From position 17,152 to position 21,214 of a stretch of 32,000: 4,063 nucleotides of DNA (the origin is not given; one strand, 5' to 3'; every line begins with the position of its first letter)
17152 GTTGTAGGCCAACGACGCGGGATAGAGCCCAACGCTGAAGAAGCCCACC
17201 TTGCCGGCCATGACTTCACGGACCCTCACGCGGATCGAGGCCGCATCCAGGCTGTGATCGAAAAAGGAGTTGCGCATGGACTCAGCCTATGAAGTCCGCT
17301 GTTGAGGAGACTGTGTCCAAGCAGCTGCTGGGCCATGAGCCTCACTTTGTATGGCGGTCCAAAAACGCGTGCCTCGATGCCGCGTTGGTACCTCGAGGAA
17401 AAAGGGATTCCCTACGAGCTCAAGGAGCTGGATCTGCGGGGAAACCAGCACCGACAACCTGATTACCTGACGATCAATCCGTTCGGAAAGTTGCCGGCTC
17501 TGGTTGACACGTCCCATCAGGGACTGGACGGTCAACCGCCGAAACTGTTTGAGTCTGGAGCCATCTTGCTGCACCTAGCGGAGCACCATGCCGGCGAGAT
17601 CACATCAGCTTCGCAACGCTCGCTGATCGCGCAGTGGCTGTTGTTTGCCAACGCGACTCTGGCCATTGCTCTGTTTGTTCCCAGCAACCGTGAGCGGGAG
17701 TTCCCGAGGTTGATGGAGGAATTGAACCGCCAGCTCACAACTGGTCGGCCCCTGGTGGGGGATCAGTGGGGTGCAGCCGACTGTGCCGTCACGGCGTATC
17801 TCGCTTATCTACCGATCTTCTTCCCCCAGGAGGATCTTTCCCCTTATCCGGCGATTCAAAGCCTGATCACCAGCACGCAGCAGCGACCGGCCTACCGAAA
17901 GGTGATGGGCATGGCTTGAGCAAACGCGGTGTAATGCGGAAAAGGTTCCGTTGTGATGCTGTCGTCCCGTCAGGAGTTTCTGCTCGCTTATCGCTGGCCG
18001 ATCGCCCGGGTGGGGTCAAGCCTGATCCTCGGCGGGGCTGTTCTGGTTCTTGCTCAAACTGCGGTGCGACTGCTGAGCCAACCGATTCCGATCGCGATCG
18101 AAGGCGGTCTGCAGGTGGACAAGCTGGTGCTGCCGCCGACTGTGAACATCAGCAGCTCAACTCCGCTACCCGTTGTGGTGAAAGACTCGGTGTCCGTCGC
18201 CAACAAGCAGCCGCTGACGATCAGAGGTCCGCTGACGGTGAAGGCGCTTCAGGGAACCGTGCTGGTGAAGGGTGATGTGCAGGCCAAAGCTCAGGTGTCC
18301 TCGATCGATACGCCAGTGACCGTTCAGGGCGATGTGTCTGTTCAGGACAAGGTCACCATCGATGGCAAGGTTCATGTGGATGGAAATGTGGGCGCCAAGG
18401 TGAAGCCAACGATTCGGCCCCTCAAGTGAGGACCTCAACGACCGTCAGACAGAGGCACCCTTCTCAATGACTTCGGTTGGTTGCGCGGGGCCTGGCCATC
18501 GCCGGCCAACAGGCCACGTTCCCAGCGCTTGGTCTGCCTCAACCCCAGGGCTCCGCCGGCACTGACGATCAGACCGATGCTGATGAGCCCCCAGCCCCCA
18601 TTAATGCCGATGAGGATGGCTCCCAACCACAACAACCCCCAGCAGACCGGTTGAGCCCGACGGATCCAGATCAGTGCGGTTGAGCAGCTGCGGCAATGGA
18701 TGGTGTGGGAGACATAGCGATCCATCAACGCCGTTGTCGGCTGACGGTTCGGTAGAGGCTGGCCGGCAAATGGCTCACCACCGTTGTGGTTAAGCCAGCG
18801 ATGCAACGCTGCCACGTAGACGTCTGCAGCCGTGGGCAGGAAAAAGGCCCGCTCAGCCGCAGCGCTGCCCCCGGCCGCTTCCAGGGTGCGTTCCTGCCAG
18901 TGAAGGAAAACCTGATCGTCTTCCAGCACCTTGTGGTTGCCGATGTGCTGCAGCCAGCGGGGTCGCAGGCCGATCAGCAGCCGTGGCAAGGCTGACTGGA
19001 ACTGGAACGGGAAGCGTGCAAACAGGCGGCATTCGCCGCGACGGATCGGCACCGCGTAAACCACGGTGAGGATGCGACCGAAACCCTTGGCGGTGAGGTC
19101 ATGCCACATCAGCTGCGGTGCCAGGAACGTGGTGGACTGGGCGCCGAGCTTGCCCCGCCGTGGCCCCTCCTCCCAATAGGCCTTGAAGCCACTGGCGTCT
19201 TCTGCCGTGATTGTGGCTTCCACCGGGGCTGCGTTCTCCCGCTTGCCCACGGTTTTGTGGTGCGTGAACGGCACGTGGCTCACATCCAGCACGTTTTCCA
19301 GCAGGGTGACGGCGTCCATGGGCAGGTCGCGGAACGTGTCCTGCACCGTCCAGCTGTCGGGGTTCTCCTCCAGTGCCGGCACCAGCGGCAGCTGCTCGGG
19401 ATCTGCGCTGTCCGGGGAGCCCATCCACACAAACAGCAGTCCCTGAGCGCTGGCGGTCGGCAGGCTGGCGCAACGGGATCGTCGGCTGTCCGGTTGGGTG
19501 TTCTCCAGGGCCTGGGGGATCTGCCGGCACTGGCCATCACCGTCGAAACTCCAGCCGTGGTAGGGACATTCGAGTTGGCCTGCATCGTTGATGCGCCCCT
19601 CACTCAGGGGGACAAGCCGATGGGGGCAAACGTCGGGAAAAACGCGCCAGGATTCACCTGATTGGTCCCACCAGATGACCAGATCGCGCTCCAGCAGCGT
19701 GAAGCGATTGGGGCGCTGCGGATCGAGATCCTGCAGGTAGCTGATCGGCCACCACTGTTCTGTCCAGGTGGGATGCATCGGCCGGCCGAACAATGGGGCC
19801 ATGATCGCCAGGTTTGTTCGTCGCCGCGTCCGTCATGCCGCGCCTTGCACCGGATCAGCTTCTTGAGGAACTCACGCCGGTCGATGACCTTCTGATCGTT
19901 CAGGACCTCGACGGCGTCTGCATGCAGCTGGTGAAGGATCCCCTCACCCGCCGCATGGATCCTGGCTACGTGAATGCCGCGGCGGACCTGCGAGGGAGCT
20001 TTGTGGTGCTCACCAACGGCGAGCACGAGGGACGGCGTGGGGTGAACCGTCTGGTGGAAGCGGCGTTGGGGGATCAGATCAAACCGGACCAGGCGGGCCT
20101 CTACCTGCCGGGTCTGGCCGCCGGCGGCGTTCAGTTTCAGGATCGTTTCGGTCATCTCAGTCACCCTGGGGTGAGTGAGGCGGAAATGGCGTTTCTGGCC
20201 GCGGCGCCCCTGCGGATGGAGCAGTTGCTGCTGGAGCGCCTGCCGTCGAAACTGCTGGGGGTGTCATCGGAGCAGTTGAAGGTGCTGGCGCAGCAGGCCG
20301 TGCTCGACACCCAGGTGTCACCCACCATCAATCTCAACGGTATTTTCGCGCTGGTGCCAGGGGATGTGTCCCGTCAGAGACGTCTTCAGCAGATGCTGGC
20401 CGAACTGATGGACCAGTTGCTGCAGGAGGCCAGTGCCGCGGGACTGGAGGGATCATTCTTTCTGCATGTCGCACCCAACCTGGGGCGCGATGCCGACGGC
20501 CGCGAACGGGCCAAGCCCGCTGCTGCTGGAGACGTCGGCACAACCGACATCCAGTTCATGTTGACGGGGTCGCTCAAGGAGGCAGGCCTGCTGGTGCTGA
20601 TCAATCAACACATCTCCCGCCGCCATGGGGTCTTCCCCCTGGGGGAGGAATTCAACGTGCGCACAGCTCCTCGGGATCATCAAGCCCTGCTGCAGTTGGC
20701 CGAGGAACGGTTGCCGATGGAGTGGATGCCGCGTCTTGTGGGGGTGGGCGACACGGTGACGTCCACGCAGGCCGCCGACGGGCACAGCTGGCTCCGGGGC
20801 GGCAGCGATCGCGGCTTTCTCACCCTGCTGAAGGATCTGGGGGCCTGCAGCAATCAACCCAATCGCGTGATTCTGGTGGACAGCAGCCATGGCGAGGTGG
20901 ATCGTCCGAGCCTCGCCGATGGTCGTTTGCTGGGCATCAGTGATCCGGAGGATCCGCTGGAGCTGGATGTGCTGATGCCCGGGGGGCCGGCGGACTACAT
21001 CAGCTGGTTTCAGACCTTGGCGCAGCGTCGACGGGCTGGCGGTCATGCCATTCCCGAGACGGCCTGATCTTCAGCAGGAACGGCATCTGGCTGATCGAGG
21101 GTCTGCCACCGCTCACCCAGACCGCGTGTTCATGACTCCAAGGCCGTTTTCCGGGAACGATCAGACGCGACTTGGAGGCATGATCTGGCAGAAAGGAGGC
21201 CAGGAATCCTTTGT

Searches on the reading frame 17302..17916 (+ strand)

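Call 87: search_protein_families(library=pfam, proteins=[window:17302-17916:+], max_evalue=0.001)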
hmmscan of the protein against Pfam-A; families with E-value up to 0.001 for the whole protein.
window:17302-17916:+ (205 aa): 5 families
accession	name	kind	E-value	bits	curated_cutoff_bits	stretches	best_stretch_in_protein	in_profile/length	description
PF02798.26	GST_N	-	1.4e-17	64.2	20.9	1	12-94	1-76/76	Glutathione S-transferase, N-terminal domain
PF13409.12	GST_N_2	-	2.9e-13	50.7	25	1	26-94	7-69/70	Glutathione S-transferase, N-terminal domain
PF13417.12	GST_N_3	-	4.4e-11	43.4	22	1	27-98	13-73/75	Glutathione S-transferase, N-terminal domain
PF13410.11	GST_C_2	-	1.3e-05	25.7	24.9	1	132-185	9-63/69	Glutathione S-transferase, C-terminal domain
PF14497.11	GST_C_3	-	8.2e-05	23.2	21.6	1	130-196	27-95/104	Glutathione S-transferase, C-terminal domain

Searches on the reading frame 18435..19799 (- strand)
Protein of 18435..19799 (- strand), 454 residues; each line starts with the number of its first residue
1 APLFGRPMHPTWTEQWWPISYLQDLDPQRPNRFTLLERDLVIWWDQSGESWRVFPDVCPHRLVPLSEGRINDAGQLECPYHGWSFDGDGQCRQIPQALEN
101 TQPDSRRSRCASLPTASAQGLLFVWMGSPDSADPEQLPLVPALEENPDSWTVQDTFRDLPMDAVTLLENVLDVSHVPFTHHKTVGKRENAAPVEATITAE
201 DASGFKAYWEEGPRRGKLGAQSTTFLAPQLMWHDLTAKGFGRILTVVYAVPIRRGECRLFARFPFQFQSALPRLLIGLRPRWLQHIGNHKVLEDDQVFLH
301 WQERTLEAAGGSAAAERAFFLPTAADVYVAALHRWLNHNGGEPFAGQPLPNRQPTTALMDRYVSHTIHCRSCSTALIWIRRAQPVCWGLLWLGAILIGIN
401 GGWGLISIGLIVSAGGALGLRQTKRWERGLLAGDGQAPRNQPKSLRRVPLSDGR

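Call 87: search_protein_families(library=pfam, proteins=[window:18435-19799:-], max_evalue=0.001)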
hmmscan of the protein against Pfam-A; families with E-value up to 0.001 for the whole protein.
window:18435-19799:- (454 aa): 3 families
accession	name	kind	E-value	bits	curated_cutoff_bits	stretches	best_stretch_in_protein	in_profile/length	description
PF08417.18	PaO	-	7.1e-25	87.4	27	1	225-310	1-86/89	Pheophorbide a oxygenase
PF00355.32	Rieske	-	1.7e-22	79.6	20.3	1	15-97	1-81/88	Rieske [2Fe-2S] domain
PF19112.6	VanA_C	-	4.5e-07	30.6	23.5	1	166-215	8-57/193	Vanillate O-demethylase oxygenase C-terminal domain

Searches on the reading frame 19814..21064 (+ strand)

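Call 87: search_protein_families(library=pfam, proteins=[window:19814-21064:+], max_evalue=0.001)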
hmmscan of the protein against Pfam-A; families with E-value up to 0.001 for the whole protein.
window:19814-21064:+ (417 aa): 1 family
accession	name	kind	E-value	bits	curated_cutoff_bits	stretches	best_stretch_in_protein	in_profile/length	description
PF09506.15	Salt_tol_Pase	-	1.1e-163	545.1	25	1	25-403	1-388/388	Glucosylglycerol-phosphate phosphatase (Salt_tol_Pase)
